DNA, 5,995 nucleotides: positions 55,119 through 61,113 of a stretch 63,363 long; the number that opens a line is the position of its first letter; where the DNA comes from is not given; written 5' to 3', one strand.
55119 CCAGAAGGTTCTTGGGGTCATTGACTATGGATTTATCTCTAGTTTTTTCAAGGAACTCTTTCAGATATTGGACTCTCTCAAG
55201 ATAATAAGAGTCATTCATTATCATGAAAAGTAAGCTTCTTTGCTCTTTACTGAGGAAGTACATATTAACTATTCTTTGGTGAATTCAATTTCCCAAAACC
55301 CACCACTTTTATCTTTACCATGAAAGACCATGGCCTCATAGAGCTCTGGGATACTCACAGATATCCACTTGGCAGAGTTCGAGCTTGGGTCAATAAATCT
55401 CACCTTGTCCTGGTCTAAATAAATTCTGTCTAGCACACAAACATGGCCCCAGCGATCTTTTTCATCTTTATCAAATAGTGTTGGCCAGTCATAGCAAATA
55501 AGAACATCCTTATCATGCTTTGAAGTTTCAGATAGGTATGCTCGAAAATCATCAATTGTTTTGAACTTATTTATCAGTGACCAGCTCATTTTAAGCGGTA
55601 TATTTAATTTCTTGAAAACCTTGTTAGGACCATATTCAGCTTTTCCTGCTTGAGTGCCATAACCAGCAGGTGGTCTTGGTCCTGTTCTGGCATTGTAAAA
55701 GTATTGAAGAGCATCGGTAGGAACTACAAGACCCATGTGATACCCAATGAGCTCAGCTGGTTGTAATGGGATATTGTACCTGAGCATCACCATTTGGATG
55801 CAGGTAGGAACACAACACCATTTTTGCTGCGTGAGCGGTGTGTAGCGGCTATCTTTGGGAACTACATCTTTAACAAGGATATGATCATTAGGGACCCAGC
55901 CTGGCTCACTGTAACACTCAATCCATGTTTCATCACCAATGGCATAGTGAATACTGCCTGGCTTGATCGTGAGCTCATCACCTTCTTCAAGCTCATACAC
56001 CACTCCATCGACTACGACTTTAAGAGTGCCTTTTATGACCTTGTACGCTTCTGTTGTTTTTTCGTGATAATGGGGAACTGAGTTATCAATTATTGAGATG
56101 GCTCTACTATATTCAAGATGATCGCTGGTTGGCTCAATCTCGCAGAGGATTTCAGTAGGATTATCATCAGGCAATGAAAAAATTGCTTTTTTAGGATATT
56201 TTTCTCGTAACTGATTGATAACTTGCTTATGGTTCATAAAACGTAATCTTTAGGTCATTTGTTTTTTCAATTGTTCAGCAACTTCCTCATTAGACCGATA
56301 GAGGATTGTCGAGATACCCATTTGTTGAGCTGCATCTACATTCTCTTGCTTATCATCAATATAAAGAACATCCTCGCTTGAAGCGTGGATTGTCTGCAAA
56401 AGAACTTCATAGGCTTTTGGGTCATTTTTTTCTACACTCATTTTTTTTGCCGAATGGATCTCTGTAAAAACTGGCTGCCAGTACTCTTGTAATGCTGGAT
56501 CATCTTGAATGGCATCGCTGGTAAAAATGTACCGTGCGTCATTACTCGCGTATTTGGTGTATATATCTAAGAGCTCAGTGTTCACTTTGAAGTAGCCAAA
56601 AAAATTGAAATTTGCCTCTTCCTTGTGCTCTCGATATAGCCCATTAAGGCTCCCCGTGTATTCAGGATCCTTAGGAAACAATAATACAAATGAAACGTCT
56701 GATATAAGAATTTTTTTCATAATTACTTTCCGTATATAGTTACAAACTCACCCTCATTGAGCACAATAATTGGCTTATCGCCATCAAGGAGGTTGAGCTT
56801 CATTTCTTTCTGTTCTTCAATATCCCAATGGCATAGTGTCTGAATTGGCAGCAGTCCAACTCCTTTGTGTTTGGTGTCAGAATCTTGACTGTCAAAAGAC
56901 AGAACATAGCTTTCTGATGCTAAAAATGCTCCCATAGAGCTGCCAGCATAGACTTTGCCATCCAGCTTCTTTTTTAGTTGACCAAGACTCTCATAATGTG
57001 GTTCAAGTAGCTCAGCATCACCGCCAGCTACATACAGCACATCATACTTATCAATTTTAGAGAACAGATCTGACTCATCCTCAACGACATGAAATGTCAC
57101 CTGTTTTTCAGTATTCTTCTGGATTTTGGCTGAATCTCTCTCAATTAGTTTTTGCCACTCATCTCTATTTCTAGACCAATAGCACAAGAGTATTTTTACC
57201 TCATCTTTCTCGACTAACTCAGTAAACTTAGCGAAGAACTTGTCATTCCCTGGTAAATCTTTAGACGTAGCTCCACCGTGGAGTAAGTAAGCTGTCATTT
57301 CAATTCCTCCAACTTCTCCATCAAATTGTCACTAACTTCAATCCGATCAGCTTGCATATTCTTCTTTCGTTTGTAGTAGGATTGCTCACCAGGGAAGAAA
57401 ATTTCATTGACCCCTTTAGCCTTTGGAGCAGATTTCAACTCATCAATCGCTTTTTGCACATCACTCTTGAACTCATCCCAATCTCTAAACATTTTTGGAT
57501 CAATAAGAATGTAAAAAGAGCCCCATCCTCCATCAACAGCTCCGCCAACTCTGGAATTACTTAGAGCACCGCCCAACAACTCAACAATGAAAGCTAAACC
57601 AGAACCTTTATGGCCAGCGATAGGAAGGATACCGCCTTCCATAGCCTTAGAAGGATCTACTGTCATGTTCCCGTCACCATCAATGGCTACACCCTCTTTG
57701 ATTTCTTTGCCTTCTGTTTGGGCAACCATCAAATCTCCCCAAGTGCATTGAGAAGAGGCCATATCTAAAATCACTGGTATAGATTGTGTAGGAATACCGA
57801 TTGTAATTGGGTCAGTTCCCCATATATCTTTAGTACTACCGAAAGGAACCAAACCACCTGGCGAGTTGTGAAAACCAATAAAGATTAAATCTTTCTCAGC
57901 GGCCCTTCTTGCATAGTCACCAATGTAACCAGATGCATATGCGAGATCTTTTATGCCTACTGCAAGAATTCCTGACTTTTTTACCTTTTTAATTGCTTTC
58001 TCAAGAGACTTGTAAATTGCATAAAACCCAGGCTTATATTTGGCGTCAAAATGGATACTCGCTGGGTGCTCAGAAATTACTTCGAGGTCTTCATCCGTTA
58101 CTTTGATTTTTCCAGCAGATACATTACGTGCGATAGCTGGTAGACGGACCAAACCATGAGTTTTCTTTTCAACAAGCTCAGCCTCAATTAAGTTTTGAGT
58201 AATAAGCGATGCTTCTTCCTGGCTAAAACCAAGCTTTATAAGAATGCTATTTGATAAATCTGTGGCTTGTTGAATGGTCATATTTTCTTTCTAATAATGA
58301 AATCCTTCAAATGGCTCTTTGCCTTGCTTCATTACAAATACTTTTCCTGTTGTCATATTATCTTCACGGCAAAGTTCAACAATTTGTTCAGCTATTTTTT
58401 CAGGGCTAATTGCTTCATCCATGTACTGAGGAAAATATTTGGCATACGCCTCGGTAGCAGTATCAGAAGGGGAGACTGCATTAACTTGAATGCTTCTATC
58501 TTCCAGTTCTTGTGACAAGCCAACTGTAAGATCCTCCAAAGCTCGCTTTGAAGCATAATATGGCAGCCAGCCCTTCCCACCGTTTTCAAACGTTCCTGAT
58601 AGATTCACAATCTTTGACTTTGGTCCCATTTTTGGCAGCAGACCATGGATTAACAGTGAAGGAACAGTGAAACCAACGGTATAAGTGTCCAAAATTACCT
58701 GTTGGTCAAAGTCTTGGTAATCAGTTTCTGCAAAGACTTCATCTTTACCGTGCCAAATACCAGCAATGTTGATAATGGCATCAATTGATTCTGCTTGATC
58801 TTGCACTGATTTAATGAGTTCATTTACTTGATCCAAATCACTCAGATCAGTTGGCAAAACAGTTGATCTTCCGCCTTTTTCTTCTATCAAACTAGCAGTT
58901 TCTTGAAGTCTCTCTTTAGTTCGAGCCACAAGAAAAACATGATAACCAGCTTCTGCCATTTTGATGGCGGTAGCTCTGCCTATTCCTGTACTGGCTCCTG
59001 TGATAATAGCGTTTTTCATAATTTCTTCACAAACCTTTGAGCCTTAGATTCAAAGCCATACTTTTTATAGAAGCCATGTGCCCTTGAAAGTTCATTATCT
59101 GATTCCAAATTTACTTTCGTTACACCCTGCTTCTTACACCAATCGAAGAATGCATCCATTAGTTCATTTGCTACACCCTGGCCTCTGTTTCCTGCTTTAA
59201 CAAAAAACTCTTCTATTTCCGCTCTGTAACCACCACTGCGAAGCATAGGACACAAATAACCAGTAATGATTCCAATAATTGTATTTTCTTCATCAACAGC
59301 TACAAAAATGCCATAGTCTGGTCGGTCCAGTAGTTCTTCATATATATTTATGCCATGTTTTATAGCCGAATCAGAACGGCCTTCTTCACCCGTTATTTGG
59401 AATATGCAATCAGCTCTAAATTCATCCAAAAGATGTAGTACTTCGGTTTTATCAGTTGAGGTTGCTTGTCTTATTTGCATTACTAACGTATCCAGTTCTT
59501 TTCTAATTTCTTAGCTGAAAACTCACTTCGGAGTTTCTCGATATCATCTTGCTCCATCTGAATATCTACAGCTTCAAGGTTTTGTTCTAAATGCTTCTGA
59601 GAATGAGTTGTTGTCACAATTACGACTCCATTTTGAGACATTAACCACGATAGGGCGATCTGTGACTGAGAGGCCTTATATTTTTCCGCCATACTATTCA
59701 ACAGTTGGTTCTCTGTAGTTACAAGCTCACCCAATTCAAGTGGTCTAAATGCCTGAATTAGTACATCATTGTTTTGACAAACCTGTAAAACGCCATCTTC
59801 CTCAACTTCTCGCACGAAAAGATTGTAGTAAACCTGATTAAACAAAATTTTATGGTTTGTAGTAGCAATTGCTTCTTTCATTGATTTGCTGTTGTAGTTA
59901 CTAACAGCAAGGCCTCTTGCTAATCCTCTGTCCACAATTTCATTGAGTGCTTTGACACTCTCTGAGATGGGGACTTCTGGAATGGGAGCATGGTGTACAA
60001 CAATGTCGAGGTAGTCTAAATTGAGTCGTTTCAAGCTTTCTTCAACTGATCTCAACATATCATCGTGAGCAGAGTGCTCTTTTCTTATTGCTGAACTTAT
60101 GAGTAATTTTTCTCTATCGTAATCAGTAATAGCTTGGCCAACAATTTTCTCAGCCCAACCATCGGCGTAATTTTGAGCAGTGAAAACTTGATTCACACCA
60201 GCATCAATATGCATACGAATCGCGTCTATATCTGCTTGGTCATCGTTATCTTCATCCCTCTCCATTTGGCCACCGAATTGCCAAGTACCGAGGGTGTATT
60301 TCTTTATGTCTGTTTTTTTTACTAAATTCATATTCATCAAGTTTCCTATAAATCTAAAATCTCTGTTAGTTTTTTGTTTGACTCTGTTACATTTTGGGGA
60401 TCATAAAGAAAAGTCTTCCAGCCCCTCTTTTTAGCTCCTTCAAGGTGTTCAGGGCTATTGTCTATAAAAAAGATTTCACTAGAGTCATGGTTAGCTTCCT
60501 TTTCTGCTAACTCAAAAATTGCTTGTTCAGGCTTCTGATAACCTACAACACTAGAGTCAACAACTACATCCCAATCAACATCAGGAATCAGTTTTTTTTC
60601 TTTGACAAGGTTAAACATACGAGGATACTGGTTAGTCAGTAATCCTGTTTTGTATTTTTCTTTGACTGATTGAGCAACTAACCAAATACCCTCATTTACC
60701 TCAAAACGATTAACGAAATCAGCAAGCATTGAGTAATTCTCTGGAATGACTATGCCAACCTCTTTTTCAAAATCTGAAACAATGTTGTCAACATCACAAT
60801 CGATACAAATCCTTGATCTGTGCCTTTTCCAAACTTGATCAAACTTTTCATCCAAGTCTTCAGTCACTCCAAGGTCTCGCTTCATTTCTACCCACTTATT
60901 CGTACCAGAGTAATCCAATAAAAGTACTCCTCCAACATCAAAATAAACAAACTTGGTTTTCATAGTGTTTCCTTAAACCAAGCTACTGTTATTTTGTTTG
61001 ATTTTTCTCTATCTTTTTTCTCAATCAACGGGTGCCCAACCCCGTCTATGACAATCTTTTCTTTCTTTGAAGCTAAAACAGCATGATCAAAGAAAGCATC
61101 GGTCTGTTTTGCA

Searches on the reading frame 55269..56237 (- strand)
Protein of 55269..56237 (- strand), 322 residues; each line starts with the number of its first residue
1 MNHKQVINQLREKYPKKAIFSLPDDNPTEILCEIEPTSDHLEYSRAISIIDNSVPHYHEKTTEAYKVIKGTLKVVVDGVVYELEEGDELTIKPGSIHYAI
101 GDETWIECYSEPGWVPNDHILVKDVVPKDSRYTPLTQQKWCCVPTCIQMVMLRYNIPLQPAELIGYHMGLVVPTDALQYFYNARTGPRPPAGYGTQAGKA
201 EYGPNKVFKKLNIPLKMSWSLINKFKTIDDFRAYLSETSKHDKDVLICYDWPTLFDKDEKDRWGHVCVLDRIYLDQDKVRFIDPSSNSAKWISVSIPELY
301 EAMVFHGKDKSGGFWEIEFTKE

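Call 44: search_protein_families(library=pfam, proteins=[window:55269-56237:-], max_evalue=0.00001)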
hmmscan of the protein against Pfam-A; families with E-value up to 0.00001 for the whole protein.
window:55269-56237:- (322 aa): 1 family
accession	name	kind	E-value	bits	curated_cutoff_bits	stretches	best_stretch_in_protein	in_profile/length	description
PF07883.17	Cupin_2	-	9.2e-09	35.3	27.2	1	54-100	12-57/70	Cupin domain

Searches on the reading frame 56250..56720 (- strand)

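Call 44: search_protein_families(library=pfam, proteins=[window:56250-56720:-], max_evalue=0.00001)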
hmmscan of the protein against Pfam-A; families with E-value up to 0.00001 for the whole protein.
window:56250-56720:- (156 aa): 1 family
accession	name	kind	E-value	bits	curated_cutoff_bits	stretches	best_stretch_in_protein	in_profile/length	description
PF13419.12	HAD_2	-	6.3e-07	30.1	23.8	1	83-140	120-177/178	Haloacid dehalogenase-like hydrolase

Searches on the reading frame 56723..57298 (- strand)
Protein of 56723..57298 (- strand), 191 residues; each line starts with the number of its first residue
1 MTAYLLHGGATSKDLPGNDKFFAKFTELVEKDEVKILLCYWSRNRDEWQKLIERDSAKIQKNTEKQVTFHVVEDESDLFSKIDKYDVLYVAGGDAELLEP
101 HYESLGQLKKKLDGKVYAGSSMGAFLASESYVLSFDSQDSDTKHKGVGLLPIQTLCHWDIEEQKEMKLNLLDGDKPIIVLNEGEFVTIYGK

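Call 44: search_protein_families(library=pfam, proteins=[window:56723-57298:-], max_evalue=0.00001)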
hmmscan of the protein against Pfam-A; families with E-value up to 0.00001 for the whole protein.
window:56723-57298:- (191 aa): 1 family
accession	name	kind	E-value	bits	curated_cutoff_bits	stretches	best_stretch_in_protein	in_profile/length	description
PF03575.23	Peptidase_S51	-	6.9e-11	42.6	23.9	1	5-190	2-200/206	Peptidase family S51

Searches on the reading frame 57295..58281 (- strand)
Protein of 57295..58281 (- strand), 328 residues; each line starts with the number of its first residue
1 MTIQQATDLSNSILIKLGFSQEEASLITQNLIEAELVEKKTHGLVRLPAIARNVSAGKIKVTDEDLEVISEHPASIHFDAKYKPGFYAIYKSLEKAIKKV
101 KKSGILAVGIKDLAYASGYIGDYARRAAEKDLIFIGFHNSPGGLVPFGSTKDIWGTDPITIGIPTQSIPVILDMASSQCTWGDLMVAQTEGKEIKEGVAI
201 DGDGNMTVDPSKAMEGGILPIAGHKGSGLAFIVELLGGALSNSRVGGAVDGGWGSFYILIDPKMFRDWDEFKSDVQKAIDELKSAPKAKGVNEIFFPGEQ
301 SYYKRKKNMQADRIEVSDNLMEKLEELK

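Call 44: search_protein_families(library=pfam, proteins=[window:57295-58281:-], max_evalue=0.00001)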
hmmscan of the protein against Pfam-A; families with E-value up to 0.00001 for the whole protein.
window:57295-58281:- (328 aa): 1 family
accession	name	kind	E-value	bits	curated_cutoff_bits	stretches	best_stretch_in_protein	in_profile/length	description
PF02615.19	Ldh_2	-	1.1e-90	304.6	38.8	1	2-324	2-332/333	Malate/L-lactate dehydrogenase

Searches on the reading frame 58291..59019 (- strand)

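Call 44: search_protein_families(library=pfam, proteins=[window:58291-59019:-], max_evalue=0.00001)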
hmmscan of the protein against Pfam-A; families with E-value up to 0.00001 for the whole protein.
window:58291-59019:- (242 aa): 3 families
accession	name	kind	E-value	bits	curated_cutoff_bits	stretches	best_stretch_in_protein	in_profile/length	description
PF00106.31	adh_short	-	1.8e-37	129.2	26.6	1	2-196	1-191/195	short chain dehydrogenase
PF13561.12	adh_short_C2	-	1.3e-30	107.1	27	1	8-233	1-234/236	Enoyl-(Acyl carrier protein) reductase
PF08659.16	KR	-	1.1e-11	45.4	22.6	1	5-106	4-107/180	KR domain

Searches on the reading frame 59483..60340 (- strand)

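Call 44: search_protein_families(library=pfam, proteins=[window:59483-60340:-], max_evalue=0.00001)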
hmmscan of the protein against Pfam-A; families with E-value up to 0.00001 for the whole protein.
window:59483-60340:- (285 aa): 1 family
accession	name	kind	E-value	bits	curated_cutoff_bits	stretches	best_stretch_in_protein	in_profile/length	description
PF00248.27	Aldo_ket_red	-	3.8e-53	180.9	24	1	16-271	3-287/291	Aldo/keto reductase family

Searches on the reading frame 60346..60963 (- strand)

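Call 44: search_protein_families(library=pfam, proteins=[window:60346-60963:-], max_evalue=0.00001)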
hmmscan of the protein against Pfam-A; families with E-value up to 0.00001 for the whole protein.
window:60346-60963:- (205 aa): 1 family
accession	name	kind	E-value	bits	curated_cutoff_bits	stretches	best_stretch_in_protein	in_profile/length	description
PF00702.32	Hydrolase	-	4.3e-09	37.5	26.4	1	6-179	4-189/191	haloacid dehalogenase-like hydrolase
